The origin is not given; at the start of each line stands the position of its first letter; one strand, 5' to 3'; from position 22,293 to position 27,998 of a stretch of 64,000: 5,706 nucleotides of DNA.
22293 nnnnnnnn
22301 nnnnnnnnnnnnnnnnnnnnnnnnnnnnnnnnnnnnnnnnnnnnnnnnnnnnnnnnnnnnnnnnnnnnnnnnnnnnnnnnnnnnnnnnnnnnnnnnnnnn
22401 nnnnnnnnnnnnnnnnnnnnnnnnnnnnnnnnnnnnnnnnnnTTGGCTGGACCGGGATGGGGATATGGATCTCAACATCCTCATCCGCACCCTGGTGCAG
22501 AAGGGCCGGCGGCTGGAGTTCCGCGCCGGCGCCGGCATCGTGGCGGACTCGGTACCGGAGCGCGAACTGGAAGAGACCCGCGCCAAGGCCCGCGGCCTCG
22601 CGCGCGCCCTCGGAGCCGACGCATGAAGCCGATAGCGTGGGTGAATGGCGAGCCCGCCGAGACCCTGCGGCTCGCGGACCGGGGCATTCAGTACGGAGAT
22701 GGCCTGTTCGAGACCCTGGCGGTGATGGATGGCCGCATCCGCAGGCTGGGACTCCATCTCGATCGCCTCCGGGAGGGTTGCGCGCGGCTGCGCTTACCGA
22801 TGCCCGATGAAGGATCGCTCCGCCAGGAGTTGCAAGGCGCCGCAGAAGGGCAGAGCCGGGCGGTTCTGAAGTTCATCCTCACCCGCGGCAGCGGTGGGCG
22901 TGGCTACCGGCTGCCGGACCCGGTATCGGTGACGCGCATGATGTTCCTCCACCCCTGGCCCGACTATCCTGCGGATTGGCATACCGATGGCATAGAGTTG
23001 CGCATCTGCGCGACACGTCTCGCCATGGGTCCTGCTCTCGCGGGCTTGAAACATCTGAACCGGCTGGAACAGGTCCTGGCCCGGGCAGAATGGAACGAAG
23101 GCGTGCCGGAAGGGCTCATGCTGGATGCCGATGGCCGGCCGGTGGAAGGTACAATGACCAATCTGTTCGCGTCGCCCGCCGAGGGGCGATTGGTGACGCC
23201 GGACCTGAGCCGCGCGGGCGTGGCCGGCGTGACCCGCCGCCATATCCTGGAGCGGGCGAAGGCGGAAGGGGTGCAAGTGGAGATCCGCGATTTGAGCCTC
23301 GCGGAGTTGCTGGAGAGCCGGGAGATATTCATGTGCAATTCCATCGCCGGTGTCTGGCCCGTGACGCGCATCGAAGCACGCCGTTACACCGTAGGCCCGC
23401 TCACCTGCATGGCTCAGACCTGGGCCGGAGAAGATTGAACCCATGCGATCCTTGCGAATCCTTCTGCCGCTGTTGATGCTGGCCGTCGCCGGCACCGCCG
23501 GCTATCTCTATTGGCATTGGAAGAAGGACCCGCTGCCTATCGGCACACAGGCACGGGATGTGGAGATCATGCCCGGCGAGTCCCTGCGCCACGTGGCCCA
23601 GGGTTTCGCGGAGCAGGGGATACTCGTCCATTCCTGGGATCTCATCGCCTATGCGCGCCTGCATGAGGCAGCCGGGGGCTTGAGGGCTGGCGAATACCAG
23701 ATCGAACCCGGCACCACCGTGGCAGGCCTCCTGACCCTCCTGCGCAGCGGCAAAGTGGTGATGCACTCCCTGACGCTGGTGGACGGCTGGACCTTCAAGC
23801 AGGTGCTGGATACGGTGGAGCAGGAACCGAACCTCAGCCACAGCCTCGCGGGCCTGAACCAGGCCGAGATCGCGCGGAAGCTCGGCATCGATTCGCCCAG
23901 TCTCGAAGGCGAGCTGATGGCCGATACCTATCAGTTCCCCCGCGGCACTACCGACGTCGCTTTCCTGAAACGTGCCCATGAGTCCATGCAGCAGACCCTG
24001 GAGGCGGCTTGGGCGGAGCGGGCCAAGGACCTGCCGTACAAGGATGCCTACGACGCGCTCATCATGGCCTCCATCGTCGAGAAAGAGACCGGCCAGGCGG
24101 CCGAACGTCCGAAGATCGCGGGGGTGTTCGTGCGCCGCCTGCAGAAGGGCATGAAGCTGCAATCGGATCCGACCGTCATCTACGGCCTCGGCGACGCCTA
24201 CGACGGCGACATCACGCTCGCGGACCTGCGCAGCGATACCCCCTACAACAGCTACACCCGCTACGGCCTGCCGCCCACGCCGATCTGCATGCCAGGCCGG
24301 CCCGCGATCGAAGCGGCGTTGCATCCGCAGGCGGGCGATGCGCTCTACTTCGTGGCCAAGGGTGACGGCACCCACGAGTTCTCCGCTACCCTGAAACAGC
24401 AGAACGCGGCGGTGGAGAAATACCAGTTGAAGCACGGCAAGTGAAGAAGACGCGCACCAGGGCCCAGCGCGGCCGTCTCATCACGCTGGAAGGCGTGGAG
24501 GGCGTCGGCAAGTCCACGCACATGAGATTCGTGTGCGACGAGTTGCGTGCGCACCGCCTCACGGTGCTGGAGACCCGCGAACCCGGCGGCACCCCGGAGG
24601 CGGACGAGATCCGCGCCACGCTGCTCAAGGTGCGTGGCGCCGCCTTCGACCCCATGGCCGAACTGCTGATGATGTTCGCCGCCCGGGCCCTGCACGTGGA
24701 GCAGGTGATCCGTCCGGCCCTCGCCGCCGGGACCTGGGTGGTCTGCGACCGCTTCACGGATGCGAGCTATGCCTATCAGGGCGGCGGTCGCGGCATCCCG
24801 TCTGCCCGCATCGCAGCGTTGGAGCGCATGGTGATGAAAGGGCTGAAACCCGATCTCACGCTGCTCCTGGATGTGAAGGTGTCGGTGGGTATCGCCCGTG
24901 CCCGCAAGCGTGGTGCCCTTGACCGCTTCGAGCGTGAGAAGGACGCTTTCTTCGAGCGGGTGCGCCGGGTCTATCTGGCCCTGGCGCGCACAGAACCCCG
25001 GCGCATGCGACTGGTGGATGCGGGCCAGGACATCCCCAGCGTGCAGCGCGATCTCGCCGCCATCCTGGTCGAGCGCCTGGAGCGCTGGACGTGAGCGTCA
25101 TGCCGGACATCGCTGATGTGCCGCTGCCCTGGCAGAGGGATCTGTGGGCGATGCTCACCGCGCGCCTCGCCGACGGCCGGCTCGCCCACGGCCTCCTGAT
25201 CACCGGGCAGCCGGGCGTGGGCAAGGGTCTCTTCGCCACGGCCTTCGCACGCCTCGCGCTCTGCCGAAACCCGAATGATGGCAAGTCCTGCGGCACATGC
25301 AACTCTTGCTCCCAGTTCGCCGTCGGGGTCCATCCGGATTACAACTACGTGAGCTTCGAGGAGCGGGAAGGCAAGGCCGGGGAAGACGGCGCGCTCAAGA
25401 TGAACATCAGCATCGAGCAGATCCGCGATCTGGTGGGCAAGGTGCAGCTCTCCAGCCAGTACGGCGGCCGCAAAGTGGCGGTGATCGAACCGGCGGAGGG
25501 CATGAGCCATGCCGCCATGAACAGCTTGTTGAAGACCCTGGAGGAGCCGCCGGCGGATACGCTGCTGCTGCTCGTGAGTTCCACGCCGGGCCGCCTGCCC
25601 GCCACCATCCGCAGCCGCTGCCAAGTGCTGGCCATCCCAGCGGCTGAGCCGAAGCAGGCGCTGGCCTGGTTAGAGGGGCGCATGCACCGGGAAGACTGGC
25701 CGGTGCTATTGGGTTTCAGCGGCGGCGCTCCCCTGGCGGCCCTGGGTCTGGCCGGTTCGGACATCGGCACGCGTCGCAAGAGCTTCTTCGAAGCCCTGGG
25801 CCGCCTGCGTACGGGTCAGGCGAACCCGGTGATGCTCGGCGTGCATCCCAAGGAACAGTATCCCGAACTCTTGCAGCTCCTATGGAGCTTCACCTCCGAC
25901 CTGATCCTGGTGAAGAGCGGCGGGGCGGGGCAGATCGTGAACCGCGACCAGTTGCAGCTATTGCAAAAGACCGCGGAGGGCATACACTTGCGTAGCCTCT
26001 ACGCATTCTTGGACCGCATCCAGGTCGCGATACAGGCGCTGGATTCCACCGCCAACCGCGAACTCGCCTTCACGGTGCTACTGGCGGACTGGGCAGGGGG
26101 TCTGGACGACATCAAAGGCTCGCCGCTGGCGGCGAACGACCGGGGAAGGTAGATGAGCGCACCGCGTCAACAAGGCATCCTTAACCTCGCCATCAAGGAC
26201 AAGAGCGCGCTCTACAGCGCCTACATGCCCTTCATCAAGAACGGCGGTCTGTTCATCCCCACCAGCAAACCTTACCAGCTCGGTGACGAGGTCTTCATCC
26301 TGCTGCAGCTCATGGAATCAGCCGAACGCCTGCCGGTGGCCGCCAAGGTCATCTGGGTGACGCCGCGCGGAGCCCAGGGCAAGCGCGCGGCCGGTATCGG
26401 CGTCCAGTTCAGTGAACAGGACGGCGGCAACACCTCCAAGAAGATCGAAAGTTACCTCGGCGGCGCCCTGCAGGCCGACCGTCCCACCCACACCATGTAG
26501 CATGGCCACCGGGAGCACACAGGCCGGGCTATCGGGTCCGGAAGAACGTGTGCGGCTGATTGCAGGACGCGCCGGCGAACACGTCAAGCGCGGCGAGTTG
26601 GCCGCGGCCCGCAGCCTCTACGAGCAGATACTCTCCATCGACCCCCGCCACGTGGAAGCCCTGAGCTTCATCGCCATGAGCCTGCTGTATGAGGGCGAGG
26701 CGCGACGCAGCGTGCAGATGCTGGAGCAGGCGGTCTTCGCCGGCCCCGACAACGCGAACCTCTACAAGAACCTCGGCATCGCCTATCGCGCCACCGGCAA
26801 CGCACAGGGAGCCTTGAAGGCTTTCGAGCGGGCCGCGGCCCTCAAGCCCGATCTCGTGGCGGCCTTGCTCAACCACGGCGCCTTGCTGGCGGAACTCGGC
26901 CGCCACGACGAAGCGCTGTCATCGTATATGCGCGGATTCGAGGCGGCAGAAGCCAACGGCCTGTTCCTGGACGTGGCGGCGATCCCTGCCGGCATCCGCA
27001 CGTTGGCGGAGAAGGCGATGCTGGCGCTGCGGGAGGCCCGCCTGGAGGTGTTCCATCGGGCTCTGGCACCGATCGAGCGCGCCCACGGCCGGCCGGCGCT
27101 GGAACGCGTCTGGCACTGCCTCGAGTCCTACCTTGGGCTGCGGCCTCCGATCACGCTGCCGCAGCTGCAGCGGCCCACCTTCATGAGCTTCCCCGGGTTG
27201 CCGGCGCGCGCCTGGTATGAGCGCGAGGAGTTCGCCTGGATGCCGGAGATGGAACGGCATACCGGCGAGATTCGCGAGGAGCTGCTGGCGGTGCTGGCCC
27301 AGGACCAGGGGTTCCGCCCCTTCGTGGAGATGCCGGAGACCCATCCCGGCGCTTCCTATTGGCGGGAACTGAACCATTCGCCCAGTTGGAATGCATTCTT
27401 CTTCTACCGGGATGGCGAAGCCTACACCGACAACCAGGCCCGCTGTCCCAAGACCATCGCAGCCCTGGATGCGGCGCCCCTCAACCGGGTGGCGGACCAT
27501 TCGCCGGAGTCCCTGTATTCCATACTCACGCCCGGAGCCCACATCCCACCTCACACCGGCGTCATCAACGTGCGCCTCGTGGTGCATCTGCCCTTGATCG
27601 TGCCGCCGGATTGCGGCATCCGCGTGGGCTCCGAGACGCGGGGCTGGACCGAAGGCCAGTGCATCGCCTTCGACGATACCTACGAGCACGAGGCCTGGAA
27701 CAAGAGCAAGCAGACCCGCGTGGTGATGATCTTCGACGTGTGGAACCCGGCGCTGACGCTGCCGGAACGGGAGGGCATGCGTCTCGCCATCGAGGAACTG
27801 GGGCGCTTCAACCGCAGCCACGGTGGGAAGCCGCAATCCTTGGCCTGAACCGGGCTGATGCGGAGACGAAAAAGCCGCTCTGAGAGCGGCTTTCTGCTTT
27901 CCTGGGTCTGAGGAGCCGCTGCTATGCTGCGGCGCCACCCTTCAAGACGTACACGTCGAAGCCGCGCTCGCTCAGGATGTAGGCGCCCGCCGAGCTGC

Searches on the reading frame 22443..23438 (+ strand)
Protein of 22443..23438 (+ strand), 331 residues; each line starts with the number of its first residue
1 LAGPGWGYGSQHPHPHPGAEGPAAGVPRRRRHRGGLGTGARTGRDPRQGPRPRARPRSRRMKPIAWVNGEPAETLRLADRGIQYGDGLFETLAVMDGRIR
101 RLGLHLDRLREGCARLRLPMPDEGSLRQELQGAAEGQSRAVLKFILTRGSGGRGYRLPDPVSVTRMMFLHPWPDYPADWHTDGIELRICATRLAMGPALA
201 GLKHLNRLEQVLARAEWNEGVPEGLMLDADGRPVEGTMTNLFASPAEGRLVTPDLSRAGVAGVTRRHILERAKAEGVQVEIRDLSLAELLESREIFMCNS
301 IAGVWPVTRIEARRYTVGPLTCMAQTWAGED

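Call 70: search_protein_families(library=pfam, proteins=[window:22443-23438:+], max_evalue=0.00001)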
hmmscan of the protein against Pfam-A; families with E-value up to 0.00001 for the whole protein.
window:22443-23438:+ (331 aa): 1 family
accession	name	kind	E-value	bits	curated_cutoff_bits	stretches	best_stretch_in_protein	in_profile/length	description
PF01063.24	Aminotran_4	-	5.3e-47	161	28.5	1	87-310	1-223/223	Amino-transferase class IV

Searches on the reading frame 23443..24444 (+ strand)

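Call 70: search_protein_families(library=pfam, proteins=[window:23443-24444:+], max_evalue=0.00001)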
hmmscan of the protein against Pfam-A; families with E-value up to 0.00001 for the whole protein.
window:23443-24444:+ (333 aa): 1 family
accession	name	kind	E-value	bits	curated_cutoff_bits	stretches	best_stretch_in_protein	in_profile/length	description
PF02618.21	YceG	-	4.8e-84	282.5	32.4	1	40-326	1-275/275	YceG-like family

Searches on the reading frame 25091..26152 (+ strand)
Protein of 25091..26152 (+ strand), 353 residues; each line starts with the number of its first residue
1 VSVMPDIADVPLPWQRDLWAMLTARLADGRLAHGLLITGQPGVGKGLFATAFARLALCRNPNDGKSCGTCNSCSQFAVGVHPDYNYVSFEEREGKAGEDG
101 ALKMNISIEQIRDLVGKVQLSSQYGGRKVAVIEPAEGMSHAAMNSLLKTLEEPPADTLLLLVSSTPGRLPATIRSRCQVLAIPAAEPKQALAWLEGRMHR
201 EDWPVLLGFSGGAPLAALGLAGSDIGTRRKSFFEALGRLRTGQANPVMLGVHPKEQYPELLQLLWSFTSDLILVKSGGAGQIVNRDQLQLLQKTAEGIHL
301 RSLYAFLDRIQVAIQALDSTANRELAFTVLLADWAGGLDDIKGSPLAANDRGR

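Call 51: search_protein_families(library=pfam, proteins=[window:25091-26152:+], max_evalue=0.00001)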
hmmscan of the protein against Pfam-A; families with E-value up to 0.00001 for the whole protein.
window:25091-26152:+ (353 aa): 2 families
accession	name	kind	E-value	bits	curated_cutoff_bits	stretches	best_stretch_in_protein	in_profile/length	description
PF13177.12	DNA_pol3_delta2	-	3.5e-46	157.6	27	1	15-184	2-159/161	DNA polymerase III, delta subunit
PF09115.15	DNApol3-delta_C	-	7.9e-13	49.3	21.7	1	228-334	6-115/117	DNA polymerase III, delta subunit, C terminal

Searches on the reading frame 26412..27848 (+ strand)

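Call 52: search_protein_families(library=pfam, proteins=[window:26412-27848:+], max_evalue=0.00001)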
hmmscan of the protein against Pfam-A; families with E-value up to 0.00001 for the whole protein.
window:26412-27848:+ (478 aa): 10 families
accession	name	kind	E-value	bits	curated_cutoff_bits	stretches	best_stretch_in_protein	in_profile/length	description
PF05118.21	Asp_Arg_Hydrox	-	7.1e-47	159.6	22.6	1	282-446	2-157/157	Aspartyl/Asparaginyl beta-hydroxylase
PF07719.23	TPR_2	-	2.1e-11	43.4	27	0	115-147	1-33/34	Tetratricopeptide repeat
PF14559.12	TPR_19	-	1.2e-10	42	25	1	59-120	3-63/68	Tetratricopeptide repeat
PF00515.34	TPR_1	-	1.5e-10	40.9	27.8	0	115-147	1-33/34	Tetratricopeptide repeat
PF13432.12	TPR_16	-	3.1e-10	40.7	32.7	1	88-147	4-63/65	Tetratricopeptide repeat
PF13424.12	TPR_12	-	8e-10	39.2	30.1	0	111-145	38-75/77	Tetratricopeptide repeat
PF13181.12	TPR_8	-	2.5e-09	37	25.7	0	151-181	3-33/34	Tetratricopeptide repeat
PF13414.12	TPR_11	-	2.9e-08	33.7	26.8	0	124-163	3-42/42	TPR repeat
PF13428.12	TPR_14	-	3.6e-08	33.8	23.5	0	116-156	2-42/44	Tetratricopeptide repeat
PF13431.12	TPR_17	-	8.7e-08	32.3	24.4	0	112-135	10-33/34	Tetratricopeptide repeat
